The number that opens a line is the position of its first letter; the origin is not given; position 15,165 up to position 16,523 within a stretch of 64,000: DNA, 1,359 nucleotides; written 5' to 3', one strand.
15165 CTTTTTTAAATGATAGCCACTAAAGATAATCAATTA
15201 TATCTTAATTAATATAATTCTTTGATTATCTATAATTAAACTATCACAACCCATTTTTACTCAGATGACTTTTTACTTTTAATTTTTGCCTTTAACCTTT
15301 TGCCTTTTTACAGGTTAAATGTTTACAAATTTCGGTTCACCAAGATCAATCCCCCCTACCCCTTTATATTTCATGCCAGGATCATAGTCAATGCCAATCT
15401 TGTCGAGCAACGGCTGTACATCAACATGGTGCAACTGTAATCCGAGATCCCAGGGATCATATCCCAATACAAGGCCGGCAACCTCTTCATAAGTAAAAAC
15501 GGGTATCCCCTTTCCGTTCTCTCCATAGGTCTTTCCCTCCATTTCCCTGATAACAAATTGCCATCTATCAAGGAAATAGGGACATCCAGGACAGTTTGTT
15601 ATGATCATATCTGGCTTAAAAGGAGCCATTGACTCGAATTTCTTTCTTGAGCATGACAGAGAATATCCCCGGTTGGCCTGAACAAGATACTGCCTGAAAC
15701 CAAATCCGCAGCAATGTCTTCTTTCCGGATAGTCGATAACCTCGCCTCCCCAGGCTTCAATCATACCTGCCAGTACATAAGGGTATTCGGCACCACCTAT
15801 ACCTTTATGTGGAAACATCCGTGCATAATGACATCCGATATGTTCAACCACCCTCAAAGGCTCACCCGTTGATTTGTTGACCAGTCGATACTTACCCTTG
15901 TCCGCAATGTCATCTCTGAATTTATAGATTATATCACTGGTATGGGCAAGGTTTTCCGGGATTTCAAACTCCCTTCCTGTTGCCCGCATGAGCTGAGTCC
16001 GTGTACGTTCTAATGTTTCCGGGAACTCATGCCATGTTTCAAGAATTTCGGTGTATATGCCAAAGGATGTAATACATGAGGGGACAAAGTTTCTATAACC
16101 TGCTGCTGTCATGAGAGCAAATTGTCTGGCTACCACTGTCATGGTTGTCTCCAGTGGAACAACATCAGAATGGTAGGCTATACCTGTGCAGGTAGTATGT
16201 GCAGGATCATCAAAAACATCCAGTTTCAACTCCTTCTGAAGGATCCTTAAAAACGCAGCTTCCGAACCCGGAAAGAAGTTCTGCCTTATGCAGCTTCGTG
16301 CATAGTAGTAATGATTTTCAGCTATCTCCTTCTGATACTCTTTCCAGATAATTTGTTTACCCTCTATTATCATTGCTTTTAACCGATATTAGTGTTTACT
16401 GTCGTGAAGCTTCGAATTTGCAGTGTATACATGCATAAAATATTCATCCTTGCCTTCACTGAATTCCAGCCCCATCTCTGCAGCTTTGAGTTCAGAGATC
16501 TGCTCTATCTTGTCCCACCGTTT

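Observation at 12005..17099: hdrC-hdrB-hdrA-like operon ending in a membrane-anchored HdrE/D (DsrM/K)-like fusion in a Bacteroidota genome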

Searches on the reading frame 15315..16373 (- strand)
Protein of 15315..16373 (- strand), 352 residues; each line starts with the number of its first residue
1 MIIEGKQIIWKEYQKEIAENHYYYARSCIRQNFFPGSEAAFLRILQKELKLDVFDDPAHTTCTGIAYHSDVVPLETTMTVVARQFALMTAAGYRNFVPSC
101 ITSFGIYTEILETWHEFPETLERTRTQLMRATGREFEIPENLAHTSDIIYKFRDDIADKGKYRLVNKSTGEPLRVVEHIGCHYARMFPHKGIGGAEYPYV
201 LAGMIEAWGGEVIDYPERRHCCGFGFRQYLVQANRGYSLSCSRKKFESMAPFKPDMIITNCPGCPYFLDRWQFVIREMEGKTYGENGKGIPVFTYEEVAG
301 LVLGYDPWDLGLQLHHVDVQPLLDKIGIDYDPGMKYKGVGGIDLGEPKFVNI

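Call 4: search_protein_families(library=pfam, proteins=[window:15315-16373:-])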
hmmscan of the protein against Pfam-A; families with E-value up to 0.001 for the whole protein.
window:15315-16373:- (352 aa): 1 family
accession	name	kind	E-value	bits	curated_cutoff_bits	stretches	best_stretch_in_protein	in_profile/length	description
PF02754.22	CCG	-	9.4e-10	38.9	20.6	1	177-268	3-84/85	Cysteine-rich domain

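Call 5: search_protein_families(library=ncbifam, proteins=[window:15315-16373:-], max_evalue=0.01)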
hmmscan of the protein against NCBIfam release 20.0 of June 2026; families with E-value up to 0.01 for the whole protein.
window:15315-16373:- (352 aa): 4 families
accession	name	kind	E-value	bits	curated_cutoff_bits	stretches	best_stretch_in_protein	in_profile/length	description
NF041780.1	hetero_SS_HdrB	equivalog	1e-39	136.7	450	1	25-325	9-304/304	ferredoxin:CoB-CoM heterodisulfide reductase subunit HdrB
TIGR03288.1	CoB_CoM_SS_B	equivalog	1.3e-32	113.3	345.15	1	22-326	2-290/290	CoB--CoM heterodisulfide reductase subunit B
NF042965.1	MFR_anch_SdhE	equivalog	3.7e-09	36.5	500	1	172-319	140-278/282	8-methylmenaquinol:fumarate reductase membrane anchor subunit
NF045670.1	quin_L_LdhH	equivalog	1.2e-08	33.8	800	1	22-264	470-681/706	L-lactate dehydrogenase (quinone) large subunit LdhH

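Call 10: search_solved_structures(query=window:15315-16373:-, max_evalue=0.001, show_alignments=2)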
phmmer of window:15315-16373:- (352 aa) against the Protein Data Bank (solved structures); distinct sequences matched with E-value up to 0.001: 5.
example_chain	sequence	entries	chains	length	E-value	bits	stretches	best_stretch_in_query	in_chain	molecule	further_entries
9sfi_C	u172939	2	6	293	8.9e-33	117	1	22-327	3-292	H(2)/formate:CoB-CoM heterodisulfide,ferredoxin reductase subunit B2 | Heterodisulfide reductase subunit B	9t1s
5odc_B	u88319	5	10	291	1.3e-29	106.7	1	22-326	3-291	Heterodisulfide reductase, subunit B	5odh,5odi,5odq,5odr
8rvu_b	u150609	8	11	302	3.3e-23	85.5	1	24-326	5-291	H(2):CoB-CoM heterodisulfide,ferredoxin reductase subunit B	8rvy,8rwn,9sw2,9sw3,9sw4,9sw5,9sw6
8rvv_B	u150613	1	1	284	9.9e-22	80.7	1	24-317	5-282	H(2):CoB-CoM heterodisulfide,ferredoxin reductase subunit B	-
7bkb_B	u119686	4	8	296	8.6e-21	77.6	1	21-326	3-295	CoB--CoM heterodisulfide reductase subunit B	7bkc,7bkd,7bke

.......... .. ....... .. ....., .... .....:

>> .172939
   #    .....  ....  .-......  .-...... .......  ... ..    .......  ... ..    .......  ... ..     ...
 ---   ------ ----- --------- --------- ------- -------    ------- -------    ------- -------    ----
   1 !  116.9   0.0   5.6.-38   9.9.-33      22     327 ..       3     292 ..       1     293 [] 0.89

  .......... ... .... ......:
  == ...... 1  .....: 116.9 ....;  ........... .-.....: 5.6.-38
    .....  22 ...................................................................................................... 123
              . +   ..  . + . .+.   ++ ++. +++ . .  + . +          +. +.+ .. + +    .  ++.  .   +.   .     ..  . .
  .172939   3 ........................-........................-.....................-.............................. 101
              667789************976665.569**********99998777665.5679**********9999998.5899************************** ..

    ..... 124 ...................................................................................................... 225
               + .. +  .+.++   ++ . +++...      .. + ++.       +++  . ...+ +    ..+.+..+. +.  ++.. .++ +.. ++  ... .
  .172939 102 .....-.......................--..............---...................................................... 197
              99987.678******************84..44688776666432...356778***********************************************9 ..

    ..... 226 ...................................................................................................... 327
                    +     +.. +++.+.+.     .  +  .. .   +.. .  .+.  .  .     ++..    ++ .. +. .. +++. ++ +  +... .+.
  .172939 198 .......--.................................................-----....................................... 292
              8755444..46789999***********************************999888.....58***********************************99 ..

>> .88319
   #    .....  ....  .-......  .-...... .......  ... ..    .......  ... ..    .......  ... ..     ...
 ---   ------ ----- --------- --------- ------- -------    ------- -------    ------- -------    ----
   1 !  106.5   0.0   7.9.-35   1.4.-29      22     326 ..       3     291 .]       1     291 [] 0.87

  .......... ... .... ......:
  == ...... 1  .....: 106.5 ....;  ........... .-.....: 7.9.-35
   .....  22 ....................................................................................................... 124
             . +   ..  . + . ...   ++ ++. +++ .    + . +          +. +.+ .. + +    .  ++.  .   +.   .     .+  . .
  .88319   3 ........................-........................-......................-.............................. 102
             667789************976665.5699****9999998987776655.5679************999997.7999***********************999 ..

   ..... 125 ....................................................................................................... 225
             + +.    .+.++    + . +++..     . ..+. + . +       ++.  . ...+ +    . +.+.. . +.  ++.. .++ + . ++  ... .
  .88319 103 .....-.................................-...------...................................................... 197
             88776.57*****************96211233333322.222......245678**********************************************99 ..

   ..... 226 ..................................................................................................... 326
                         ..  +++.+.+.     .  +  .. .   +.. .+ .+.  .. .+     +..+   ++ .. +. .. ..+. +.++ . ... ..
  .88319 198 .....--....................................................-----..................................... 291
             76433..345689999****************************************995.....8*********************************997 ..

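Call 80: find_homologous_proteins(query=window:15315-16373:-, max_evalue=1e-20)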
Query window:15315-16373:- (352 aa): 2703 proteins with E <= 1e-20 among 3800 candidates; the best 120 are listed.
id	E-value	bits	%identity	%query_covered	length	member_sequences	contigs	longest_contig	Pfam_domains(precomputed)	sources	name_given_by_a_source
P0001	4.0e-248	841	100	100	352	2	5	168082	PF02754.22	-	-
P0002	8.2e-218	741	72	66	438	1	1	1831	PF03931.22,PF02754.22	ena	-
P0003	6.3e-212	721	84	100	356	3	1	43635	PF02754.22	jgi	jgi:heterodisulfide reductase subunit B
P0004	5.1e-210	715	82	100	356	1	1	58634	PF02754.22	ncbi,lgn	-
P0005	1.3e-208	710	82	99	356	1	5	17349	PF02754.22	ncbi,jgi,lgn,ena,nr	ncbi:MAG TPA: heterodisulfide reductase-related iron-sulfur binding cluster [Bacteroidales bacterium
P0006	3.8e-208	709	84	99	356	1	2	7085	PF02754.22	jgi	jgi:heterodisulfide reductase subunit B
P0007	7.1e-207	705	83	99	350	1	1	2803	PF02754.22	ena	-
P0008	2.8e-206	703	83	99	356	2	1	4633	PF02754.22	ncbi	-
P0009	2.9e-206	703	83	99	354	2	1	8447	PF02754.22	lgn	-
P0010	4.0e-206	702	81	100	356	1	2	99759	PF02754.22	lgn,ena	-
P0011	1.0e-205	701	82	99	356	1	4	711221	PF02754.22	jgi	jgi:heterodisulfide reductase subunit B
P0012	2.6e-205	700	80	99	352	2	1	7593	PF02754.22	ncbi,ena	-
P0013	9.3e-205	698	81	99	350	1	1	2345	PF02754.22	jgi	jgi:heterodisulfide reductase subunit B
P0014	3.0e-203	693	82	99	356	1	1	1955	PF02754.22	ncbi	-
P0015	6.5e-203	692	79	99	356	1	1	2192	PF02754.22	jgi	-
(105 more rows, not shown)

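Call 88: search_protein_representatives(protein=window:15315-16373:-)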
Query: 352 residues. Proteins with E-value up to 0.001 (for the whole library): 832; up to 1e-10: 300; up to 1e-30: 65. The best 150 are listed.
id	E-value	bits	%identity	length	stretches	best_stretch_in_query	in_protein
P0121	5.9e-183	624.4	73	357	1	1-348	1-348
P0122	5.0e-143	493.0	70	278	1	2-277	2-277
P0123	1.0e-113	396.6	66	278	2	7-176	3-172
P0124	1.2e-96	340.4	70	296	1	154-348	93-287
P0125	2.5e-95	336.1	68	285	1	10-216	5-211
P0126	1.9e-88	313.4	44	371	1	7-329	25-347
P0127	5.9e-87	308.5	72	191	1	176-347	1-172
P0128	9.7e-85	301.2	70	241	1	6-192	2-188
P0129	2.7e-84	299.8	68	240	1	6-191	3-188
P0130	3.9e-83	295.9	69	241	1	6-190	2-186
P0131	6.8e-80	285.3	46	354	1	4-334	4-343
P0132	1.7e-75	270.8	72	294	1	197-348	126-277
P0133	3.5e-74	266.5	65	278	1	6-182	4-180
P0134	6.8e-74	265.5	76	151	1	204-348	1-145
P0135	3.8e-70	253.2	79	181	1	170-300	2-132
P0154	1.4e-47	179.0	35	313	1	15-327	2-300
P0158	1.7e-44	168.8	35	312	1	15-328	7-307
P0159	3.6e-44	167.7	34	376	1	14-328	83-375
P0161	1.8e-40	155.6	33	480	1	14-327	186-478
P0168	8.7e-37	143.4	34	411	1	13-332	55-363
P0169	2.2e-35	138.8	37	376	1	13-330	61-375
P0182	3.1e-31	125.2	31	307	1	16-328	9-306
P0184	5.8e-31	124.3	30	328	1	14-332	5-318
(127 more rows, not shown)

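Call 89: list_cluster_members(proteins=[P0126, P0131, P0154, P0158, P0159, P0161, P0168, P0169, P0182, P0184])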
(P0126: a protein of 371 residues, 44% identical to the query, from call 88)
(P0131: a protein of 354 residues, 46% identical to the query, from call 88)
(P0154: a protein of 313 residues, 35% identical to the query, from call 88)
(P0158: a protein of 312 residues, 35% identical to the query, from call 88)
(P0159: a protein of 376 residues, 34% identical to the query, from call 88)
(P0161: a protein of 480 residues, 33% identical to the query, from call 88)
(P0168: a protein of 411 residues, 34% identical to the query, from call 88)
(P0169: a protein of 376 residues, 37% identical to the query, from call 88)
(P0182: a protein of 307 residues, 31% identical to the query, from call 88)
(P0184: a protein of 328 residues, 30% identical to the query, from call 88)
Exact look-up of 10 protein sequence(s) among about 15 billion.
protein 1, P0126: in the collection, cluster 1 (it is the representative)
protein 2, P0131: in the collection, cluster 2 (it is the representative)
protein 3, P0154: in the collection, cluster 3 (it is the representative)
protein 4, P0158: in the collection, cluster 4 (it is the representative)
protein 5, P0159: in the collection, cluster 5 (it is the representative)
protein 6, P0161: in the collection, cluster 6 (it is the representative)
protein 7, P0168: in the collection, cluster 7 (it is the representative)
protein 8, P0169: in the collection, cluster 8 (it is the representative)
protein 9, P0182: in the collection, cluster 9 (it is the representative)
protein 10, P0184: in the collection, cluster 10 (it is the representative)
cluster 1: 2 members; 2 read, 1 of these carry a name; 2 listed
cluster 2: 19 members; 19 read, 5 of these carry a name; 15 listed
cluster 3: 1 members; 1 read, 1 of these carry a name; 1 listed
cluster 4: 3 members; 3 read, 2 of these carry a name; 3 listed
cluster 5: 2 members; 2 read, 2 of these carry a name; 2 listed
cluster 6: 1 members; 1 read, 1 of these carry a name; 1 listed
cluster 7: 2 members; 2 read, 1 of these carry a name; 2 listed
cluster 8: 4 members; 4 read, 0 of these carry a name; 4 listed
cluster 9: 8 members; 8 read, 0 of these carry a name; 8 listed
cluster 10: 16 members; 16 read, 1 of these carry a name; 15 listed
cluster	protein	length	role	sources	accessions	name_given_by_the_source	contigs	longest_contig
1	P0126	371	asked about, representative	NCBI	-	-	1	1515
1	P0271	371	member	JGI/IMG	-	heterodisulfide reductase subunit B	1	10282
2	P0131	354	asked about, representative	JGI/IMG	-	-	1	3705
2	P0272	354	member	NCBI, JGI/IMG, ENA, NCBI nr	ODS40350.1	heterodisulfide reductase subunit B [Candidatus Altiarchaeales archaeon WOR_SM1_SCG]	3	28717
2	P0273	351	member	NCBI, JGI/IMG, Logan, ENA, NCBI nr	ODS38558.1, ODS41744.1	MAG: heterodisulfide reductase subunit B [Candidatus Altiarchaeales archaeon WOR_SM1_86-2]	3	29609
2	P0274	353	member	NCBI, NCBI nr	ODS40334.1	heterodisulfide reductase subunit B [Candidatus Altiarchaeales archaeon WOR_SM1_SCG]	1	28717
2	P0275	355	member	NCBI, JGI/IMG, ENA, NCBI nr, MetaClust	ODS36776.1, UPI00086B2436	MAG: heterodisulfide reductase subunit B [Candidatus Altiarchaeales archaeon WOR_SM1_86-2] | status=active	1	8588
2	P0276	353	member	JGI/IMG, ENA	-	heterodisulfide reductase subunit B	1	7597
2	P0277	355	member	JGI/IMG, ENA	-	-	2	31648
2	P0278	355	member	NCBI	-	-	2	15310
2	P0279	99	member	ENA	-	-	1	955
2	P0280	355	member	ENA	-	-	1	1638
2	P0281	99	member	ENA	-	-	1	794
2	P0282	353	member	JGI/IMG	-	-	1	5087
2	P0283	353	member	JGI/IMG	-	-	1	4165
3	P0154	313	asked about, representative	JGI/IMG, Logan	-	heterodisulfide reductase subunit B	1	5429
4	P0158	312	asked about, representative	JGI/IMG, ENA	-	-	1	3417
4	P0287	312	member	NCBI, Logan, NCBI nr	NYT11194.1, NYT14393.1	MAG: heterodisulfide reductase [Methanomassiliicoccales archaeon] | heterodisulfide reductase [Methanomassiliicoccales archaeon]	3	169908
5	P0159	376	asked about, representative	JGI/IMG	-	heterodisulfide reductase subunit B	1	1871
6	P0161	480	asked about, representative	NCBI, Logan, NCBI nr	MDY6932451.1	MAG: heterodisulfide reductase-related iron-sulfur binding cluster [Halobacteriota ... | heterodisulfide reductase-related iron-sulfur binding cluster [Halobacteriota archaeon]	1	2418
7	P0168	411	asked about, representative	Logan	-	-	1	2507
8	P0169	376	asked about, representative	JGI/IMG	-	-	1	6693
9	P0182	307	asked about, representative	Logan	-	-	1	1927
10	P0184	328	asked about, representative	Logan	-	-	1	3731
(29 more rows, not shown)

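Call 91: find_encoding_contigs(protein=P0272, flank=8000, max_places=3)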
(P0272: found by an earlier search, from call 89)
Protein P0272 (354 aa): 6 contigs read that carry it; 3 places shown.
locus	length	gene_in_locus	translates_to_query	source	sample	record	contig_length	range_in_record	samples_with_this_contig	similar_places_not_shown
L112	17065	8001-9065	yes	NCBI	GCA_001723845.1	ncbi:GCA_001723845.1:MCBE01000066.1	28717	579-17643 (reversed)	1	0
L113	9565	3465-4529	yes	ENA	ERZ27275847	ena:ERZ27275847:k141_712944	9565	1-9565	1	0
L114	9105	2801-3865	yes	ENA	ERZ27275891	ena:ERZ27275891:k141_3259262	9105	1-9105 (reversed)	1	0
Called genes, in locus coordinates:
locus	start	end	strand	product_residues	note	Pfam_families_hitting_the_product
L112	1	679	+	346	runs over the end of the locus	PF00850:Hist_deacetyl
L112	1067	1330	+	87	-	PF26688:RHH_12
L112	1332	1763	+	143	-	PF10130:PIN_2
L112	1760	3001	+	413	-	PF13393:tRNA-synt_His, PF00587:tRNA-synt_2b, PF03129:HGTP_anticodon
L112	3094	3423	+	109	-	PF04892:VanZ-LLP1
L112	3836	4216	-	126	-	PF01381:HTH_3 (faint)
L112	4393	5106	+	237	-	PF13183:Fer4_8, PF13187:Fer4_9 (weak), PF13534:Fer4_17 (weak)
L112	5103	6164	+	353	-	PF02754:CCG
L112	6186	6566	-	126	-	-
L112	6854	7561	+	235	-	PF13183:Fer4_8, PF13187:Fer4_9 (weak), PF13534:Fer4_17 (weak)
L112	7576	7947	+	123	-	PF02579:Nitro_FeMo-Co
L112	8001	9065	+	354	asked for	PF02754:CCG (weak)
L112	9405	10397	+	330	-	PF00070:Pyr_redox, PF01266:DAO (weak), PF01593:Amino_oxidase (faint), PF07992:Pyr_redox_2, PF12831:FAD_oxidored (weak), PF13450:NAD_binding_8, PF13738:Pyr_redox_3, PF07992:Pyr_redox_2 (weak), +1 more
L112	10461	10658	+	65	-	PF13183:Fer4_8 (faint), PF14697:Fer4_21, PF12797:Fer4_2 (faint), PF13237:Fer4_10, PF12838:Fer4_7, PF13187:Fer4_9, PF00037:Fer4, PF12837:Fer4_6, +3 more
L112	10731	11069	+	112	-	PF13534:Fer4_17 (faint), PF13183:Fer4_8 (weak), PF12838:Fer4_7 (weak), PF13187:Fer4_9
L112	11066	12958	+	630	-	PF13183:Fer4_8 (weak), PF13534:Fer4_17 (weak), PF02754:CCG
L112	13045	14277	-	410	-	PF00148:Oxidored_nitro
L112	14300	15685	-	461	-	PF00148:Oxidored_nitro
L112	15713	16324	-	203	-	-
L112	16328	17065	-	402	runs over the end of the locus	-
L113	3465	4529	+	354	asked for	PF02754:CCG (weak)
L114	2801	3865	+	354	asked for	PF02754:CCG (weak)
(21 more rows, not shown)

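Call 93: find_encoding_contigs(protein=P0271, flank=8000, max_places=2)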
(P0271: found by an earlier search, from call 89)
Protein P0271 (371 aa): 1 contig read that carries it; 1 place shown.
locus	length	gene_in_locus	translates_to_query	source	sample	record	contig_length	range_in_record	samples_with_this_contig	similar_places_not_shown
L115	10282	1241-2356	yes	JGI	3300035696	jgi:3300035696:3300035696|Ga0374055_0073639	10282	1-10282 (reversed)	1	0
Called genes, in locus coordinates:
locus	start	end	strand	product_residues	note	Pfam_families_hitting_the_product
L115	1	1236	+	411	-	?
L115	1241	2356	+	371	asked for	PF02754:CCG (weak)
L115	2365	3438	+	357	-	PF01266:DAO (faint), PF01593:Amino_oxidase (faint), PF07992:Pyr_redox_2, PF13450:NAD_binding_8 (weak)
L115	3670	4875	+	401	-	PF07992:Pyr_redox_2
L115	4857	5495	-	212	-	PF03848:TehB, PF05724:TPMT, PF05175:MTS (weak), PF13489:Methyltransf_23, PF13649:Methyltransf_25, PF13847:Methyltransf_31, PF08241:Methyltransf_11, PF08242:Methyltransf_12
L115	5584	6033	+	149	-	PF13412:HTH_24, PF01047:MarR, PF12802:MarR_2, PF13463:HTH_27 (weak)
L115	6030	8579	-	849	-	PF09286:Pro-kuma_activ, PF00082:Peptidase_S8 (weak), PF01833:TIG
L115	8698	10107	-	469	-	PF16640:Big_3_5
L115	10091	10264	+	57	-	-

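Call 94: find_encoding_contigs(protein=P0287, flank=7000, max_places=1)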
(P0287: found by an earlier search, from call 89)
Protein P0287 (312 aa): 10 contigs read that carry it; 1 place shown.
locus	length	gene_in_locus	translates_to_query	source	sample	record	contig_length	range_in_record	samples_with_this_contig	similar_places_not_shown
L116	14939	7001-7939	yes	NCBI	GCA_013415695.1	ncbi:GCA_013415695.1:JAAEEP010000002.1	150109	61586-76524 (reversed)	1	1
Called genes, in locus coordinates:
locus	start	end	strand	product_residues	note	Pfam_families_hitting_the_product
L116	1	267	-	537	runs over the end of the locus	PF03063:Prismane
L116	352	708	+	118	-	PF01638:HxlR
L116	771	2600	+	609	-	PF00664:ABC_membrane, PF00005:ABC_tran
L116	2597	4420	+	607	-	PF00664:ABC_membrane, PF00005:ABC_tran, PF02463:SMC_N (faint)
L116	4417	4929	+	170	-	-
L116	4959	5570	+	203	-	PF12802:MarR_2 (weak), PF24034:DUF7343, PF01047:MarR (weak)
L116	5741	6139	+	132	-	-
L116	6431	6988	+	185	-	PF13237:Fer4_10, PF12838:Fer4_7 (weak), PF13183:Fer4_8, PF13187:Fer4_9, PF13484:Fer4_16 (faint), PF13534:Fer4_17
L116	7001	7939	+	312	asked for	PF02754:CCG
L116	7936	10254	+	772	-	PF01134:GIDA (weak), PF01266:DAO (weak), PF07992:Pyr_redox_2 (weak), PF12831:FAD_oxidored, PF13450:NAD_binding_8 (weak), PF12838:Fer4_7, PF13237:Fer4_10, PF02662:FlpD, +7 more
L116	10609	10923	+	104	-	PF01176:eIF-1a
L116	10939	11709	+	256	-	PF01163:RIO1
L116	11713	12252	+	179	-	PF00013:KH_1, PF21800:KH_KRR1_2nd, PF22891:KH_PNO1_2nd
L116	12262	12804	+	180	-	-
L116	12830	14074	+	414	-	PF22023:Pus10_THUMP_arc, PF21238:Pus10_C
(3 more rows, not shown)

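Call 99: find_related_loci(query=L112:11066-12958:+, collection=metagenome_contigs, flank=9000)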
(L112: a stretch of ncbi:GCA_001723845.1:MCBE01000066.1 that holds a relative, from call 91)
Query L112:11066-12958:+ (630 aa) in metagenome_contigs; peptide patterns used: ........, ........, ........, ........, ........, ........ (x = any residue, [..] = any of these).
92 stretches matched a pattern; 33 encode a relative of the query (tblastn E <= 1e-3); 33 distinct loci.
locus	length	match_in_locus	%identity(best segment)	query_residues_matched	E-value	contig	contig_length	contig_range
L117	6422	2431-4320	100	1-630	0e+0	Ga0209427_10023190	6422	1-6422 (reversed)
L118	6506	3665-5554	100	1-630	0e+0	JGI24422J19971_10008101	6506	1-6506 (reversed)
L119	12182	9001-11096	75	1-630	0e+0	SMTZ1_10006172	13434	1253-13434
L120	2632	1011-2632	73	1-473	0e+0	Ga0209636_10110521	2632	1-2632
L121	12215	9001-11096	74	1-630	0e+0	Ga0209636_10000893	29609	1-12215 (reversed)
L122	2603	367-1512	80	246-630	0e+0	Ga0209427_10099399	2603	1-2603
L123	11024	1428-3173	43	6-628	6e-150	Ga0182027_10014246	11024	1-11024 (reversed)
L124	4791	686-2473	25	55-630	1e-49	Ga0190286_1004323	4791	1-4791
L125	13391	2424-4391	25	60-630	3e-43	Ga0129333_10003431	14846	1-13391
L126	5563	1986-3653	25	149-630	4e-42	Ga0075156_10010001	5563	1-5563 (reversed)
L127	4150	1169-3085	24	37-630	5e-42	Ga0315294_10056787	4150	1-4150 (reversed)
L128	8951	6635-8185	26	189-630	4e-36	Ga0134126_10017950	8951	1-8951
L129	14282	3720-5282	26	184-630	3e-34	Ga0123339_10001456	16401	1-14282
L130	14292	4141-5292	29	302-630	6e-34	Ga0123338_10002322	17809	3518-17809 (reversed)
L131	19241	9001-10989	28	53-630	7e-33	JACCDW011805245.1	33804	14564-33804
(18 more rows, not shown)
